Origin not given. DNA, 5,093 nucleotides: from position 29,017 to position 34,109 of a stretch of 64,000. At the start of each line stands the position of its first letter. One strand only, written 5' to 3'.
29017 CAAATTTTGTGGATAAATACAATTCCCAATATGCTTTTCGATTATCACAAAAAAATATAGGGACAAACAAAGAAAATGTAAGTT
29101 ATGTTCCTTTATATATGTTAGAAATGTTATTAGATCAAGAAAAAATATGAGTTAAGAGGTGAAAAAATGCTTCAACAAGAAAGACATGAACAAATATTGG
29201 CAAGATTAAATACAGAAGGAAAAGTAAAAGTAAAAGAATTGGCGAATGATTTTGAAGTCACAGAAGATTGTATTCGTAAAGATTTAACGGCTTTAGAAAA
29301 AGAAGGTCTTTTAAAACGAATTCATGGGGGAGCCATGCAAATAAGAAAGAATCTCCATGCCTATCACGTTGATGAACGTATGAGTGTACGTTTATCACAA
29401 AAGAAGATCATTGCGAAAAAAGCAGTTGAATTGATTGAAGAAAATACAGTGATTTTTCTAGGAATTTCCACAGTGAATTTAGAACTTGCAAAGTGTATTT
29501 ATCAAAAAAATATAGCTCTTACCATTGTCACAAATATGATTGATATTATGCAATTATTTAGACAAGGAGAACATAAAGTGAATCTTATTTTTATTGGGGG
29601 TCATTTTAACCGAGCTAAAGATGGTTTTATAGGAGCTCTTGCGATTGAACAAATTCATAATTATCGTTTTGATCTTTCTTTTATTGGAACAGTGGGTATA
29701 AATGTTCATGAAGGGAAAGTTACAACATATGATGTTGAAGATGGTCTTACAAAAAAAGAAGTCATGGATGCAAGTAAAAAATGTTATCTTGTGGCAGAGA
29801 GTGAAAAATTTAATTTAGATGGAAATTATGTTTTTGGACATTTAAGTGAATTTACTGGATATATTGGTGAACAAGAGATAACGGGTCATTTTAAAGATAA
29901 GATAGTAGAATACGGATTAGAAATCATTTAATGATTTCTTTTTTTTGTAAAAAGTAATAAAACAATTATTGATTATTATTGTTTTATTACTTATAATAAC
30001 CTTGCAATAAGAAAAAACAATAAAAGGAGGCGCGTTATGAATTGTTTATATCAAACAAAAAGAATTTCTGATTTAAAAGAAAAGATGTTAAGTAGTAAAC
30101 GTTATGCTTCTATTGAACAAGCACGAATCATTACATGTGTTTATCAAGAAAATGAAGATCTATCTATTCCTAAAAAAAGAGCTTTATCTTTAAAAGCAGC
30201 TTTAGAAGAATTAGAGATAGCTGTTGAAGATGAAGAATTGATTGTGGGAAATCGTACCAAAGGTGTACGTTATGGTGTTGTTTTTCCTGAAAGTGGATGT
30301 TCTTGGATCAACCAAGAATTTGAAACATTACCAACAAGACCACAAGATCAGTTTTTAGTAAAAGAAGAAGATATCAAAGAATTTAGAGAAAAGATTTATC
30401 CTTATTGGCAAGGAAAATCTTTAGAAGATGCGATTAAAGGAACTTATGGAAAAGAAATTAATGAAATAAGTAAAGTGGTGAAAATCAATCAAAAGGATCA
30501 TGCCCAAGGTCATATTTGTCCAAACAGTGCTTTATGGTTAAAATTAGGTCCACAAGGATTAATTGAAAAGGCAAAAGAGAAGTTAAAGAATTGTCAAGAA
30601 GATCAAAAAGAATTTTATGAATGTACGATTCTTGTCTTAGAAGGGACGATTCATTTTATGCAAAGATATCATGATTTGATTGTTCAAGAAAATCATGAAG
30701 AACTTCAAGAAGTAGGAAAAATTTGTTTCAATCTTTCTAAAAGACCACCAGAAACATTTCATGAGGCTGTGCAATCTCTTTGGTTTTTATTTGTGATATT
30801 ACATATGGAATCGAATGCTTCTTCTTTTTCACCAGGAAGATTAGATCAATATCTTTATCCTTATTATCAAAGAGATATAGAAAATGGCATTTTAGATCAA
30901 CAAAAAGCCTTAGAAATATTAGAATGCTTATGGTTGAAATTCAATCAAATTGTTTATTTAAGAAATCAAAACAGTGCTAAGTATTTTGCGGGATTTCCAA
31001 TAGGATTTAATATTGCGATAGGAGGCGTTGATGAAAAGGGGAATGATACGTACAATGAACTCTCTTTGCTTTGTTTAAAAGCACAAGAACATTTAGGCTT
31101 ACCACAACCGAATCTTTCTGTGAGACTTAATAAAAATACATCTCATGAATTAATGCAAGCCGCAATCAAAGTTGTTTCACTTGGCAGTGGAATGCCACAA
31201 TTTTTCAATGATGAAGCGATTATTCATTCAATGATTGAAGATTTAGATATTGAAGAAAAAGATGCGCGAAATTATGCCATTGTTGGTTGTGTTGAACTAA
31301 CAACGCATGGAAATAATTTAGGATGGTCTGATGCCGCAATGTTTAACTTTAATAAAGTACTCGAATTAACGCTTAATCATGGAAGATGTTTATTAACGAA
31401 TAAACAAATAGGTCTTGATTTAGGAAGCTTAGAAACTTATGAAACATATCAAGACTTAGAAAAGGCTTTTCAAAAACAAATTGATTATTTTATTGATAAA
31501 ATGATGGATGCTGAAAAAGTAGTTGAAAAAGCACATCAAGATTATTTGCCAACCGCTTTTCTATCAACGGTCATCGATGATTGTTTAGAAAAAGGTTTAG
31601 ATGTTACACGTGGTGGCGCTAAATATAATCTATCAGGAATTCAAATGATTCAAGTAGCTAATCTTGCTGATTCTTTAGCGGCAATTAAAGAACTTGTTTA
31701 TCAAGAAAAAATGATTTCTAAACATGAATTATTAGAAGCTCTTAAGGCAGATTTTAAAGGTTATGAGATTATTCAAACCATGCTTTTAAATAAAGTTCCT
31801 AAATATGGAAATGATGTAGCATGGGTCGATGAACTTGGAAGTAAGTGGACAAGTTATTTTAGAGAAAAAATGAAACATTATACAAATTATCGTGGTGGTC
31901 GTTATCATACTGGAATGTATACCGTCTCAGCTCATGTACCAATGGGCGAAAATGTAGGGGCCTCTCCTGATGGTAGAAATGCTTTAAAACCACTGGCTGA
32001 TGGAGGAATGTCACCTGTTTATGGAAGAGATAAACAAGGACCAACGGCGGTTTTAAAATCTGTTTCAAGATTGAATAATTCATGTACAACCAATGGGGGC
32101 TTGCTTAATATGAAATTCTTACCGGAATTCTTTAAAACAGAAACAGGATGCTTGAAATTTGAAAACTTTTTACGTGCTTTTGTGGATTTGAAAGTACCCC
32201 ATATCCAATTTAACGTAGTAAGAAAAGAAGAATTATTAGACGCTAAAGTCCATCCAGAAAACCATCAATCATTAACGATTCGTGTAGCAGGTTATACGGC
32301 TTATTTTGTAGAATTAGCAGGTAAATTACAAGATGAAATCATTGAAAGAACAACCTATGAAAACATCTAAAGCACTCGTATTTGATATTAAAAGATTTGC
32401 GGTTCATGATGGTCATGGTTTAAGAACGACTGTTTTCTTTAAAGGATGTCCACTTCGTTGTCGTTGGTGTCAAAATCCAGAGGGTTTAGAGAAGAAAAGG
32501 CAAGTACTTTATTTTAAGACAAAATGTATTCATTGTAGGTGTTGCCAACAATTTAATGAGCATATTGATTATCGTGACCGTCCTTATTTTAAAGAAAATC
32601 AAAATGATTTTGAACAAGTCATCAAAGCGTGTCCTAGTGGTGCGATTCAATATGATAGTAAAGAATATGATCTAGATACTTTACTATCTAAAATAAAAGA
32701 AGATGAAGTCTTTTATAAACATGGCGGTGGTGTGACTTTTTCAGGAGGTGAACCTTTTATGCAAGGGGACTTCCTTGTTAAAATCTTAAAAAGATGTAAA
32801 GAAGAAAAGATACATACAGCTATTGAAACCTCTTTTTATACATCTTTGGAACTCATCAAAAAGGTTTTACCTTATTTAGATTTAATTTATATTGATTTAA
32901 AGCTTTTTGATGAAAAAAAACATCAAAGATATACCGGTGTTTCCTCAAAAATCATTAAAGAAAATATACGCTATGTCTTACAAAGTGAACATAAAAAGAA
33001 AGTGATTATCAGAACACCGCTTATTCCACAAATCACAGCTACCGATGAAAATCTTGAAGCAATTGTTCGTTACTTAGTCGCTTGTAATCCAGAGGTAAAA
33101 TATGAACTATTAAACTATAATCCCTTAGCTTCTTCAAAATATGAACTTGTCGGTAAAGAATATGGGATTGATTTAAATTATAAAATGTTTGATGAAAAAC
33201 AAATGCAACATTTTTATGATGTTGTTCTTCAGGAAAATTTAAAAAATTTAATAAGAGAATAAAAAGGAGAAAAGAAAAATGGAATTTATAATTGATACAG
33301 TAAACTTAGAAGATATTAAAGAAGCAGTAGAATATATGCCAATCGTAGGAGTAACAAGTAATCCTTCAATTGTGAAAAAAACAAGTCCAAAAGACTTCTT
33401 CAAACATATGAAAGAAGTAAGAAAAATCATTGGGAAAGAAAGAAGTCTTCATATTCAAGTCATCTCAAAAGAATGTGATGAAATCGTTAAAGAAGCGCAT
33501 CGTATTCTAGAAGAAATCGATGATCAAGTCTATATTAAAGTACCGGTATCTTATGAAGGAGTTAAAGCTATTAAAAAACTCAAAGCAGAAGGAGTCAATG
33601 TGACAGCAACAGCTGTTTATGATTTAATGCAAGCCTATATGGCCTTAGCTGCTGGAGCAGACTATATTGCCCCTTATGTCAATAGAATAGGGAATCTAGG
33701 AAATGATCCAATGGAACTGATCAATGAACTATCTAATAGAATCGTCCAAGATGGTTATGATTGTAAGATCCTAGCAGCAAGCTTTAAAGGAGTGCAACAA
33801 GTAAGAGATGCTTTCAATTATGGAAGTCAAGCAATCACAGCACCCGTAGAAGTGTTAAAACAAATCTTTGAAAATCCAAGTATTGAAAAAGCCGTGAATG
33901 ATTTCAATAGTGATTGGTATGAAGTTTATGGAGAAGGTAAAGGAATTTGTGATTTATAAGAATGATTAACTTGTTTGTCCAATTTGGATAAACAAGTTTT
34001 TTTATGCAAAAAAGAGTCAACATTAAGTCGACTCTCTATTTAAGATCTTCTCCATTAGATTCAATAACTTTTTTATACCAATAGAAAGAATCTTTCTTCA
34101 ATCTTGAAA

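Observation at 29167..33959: Eliminase-type glycyl radical enzyme + activase + FSA-type aldolase under a DeoR regulator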

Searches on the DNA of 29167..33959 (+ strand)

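Call 10: search_dna_similar(query=window:29167-33959:+, collection=plasmids, mode=near, max_rows=5)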
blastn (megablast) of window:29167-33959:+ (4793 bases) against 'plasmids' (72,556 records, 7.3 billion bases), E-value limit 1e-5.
No match.
